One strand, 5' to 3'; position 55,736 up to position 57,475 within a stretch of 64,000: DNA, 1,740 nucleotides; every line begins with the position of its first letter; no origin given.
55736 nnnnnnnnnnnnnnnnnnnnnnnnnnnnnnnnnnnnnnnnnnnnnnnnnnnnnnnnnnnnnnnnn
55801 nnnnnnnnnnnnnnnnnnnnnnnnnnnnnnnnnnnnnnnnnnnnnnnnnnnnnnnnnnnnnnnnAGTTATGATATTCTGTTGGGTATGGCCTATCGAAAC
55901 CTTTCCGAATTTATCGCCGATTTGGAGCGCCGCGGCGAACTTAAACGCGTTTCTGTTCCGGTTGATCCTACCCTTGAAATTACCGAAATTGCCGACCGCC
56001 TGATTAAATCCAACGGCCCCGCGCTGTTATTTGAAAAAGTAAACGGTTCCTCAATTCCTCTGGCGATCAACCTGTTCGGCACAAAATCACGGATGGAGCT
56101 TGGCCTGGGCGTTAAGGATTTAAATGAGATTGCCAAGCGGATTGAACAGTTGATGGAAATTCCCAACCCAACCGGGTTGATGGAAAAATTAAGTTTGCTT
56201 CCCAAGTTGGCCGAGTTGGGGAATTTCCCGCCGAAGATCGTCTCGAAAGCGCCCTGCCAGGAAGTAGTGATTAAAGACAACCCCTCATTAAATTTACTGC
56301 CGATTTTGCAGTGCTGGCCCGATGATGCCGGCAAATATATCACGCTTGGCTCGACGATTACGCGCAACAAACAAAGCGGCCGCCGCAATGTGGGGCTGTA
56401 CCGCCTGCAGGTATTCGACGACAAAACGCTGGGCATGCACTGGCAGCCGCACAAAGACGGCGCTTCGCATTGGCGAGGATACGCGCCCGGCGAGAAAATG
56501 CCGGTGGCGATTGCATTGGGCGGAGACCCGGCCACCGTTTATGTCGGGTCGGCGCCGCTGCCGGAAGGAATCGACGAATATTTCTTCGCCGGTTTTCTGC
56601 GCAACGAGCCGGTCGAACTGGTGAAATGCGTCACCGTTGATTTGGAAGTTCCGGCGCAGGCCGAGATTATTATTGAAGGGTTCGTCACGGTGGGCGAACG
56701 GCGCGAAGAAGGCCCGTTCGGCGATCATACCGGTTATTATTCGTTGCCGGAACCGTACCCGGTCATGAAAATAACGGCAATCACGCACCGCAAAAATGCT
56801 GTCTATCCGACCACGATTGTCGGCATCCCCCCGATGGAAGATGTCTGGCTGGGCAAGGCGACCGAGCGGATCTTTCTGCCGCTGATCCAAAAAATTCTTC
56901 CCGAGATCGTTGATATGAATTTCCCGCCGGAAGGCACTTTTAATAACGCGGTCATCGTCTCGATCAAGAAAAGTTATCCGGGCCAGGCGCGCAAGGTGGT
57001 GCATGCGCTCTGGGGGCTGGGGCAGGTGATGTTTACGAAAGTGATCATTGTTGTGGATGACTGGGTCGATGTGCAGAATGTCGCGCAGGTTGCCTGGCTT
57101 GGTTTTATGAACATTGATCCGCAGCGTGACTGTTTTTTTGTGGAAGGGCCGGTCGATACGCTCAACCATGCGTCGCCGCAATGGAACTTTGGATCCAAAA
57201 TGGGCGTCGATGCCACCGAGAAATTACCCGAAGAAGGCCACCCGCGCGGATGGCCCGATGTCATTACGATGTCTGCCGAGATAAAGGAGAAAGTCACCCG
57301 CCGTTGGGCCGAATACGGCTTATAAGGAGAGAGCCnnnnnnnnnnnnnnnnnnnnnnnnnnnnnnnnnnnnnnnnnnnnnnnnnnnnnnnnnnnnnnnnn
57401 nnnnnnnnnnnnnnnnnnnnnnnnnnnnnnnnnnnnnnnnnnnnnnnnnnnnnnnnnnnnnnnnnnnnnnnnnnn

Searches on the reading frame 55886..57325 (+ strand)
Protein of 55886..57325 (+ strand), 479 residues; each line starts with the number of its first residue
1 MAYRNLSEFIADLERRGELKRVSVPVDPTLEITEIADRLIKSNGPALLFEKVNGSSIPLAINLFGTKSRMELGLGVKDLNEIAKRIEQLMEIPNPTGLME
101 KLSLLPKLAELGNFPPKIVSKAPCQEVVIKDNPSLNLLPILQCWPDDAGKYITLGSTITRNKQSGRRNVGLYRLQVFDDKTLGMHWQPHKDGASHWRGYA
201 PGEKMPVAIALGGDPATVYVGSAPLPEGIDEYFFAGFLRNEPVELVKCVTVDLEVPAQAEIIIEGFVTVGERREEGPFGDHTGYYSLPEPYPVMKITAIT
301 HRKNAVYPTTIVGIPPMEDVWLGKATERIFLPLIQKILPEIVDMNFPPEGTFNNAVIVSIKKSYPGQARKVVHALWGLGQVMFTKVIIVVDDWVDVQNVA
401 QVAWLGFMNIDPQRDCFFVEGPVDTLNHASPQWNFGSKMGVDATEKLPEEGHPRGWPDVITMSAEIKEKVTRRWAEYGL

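Call 44: search_protein_families(library=pfam, proteins=[window:55886-57325:+], max_evalue=0.001)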
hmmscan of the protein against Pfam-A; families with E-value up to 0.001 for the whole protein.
window:55886-57325:+ (479 aa): 3 families
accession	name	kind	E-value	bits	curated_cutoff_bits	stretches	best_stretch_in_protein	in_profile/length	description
PF01977.22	UbiD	-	5.8e-83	277.6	23.3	1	119-315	3-206/206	3-octaprenyl-4-hydroxybenzoate carboxy-lyase Rift-related domain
PF20696.2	UbiD_C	-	1.6e-43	148.2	24.2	1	321-443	2-127/127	3-octaprenyl-4-hydroxybenzoate carboxy-lyase C-terminal domain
PF20695.2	UbiD_N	-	4.2e-26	91.3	24.3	1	10-85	1-77/78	3-octaprenyl-4-hydroxybenzoate carboxy-lyase N-terminal domain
